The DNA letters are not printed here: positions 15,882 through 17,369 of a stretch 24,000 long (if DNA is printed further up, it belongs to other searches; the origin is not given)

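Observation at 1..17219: Orphan NRPS-PKS operon led by a biotin-pathway look-alike tailoring cassette (BioF-like, DAAO, QOR, BioB-like, carbamoyltransferase)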

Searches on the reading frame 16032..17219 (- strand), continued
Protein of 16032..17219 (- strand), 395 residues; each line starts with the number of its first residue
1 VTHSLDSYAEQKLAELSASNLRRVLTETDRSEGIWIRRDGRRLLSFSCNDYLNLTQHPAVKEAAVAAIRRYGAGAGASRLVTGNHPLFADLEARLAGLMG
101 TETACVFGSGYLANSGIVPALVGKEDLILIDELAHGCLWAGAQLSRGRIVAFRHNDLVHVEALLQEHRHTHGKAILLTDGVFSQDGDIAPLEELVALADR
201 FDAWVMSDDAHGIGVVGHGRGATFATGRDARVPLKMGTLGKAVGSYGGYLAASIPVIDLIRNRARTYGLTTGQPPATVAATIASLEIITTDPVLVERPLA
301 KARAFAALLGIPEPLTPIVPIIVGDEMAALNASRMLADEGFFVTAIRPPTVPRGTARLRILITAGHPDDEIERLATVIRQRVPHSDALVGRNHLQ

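Call 51: find_encoding_contigs(protein=P0059, flank=8000, max_places=1)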
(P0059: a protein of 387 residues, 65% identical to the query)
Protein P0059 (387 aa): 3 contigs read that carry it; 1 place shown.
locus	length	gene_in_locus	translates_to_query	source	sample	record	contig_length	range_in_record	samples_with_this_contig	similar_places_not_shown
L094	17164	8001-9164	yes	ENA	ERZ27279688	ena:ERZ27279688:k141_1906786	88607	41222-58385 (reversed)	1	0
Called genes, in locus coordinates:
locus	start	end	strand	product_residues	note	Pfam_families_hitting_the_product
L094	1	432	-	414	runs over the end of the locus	PF00768:Peptidase_S11, PF13354:Beta-lactamase2, PF07943:PBP5_C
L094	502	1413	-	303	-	PF03330:DPBB_1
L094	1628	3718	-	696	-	PF01970:TctA, PF07331:TctB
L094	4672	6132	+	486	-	PF00919:UPF0004, PF04055:Radical_SAM, PF18693:TRAM_2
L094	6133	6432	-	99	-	PF03992:ABM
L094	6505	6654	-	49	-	-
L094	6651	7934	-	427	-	PF00202:Aminotran_3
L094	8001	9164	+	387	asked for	PF00155:Aminotran_1_2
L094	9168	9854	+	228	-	PF13500:AAA_26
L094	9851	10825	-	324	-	PF08240:ADH_N, PF00107:ADH_zinc_N, PF13602:ADH_zinc_N_2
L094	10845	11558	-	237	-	PF03741:TerC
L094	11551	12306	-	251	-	-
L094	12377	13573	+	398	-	PF00890:FAD_binding_2, PF01134:GIDA (weak), PF01266:DAO (weak), PF01494:FAD_binding_3, PF05834:Lycopene_cycl (faint), PF07992:Pyr_redox_2 (weak), PF12831:FAD_oxidored (weak), PF04820:Trp_halogenase (weak)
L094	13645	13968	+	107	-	PF08755:YccV-like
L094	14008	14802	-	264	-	PF06776:IalB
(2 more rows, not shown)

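Call 71: search_protein_families(library=ncbifam, proteins=[P0059, P0067, P0102, P0050, P0001, P0002, P0003, P0006, P0032, P0005], max_evalue=1e-100)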
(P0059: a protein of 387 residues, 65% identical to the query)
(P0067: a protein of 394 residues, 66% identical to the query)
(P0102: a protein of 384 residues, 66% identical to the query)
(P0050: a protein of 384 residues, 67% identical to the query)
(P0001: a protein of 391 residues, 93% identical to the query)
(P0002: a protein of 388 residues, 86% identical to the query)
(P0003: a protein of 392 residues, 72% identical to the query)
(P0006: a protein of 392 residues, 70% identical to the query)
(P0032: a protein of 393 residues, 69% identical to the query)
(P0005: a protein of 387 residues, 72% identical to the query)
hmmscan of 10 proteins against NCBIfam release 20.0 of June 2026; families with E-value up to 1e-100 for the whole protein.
P0059 (387 aa): 1 family
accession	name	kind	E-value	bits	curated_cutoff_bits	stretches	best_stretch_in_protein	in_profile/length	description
TIGR00858.1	bioF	equivalog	5.9e-133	443.1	426.45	1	24-380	2-364/365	8-amino-7-oxononanoate synthase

P0067 (394 aa): 1 family
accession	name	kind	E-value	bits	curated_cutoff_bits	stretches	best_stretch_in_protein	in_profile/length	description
TIGR00858.1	bioF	equivalog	1e-130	435.7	426.45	1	21-376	2-363/365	8-amino-7-oxononanoate synthase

P0102 (384 aa): 1 family
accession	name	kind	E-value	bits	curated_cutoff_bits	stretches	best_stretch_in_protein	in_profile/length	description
TIGR00858.1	bioF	equivalog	6.1e-132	439.8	426.45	1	21-376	2-363/365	8-amino-7-oxononanoate synthase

P0050 (384 aa): 1 family
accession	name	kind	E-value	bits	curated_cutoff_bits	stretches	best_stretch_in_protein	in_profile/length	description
TIGR00858.1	bioF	equivalog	7.6e-137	455.9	426.45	1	21-377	2-364/365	8-amino-7-oxononanoate synthase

P0001 (391 aa): 1 family
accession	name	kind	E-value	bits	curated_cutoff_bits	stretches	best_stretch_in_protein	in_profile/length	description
TIGR00858.1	bioF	equivalog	2.9e-125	417.8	426.45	1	22-377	2-363/365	8-amino-7-oxononanoate synthase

P0002 (388 aa): 1 family
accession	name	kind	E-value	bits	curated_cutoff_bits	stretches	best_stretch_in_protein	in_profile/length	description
TIGR00858.1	bioF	equivalog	1.7e-126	421.8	426.45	1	21-378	1-364/365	8-amino-7-oxononanoate synthase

P0003 (392 aa): 1 family
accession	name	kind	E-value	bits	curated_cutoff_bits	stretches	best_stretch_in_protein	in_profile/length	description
TIGR00858.1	bioF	equivalog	6.3e-124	413.4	426.45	1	23-377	2-362/365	8-amino-7-oxononanoate synthase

P0006 (392 aa): 1 family
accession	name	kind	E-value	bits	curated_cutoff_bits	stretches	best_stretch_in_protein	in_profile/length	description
TIGR00858.1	bioF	equivalog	2.3e-125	418.2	426.45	1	24-379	3-364/365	8-amino-7-oxononanoate synthase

P0032 (393 aa): 1 family
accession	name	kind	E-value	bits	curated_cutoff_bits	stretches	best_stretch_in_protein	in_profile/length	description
TIGR00858.1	bioF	equivalog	6.5e-120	400.2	426.45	1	22-376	2-362/365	8-amino-7-oxononanoate synthase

P0005 (387 aa): 1 family
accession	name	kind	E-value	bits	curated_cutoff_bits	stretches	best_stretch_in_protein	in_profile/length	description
TIGR00858.1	bioF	equivalog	2.2e-124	414.9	426.45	1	22-378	2-364/365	8-amino-7-oxononanoate synthase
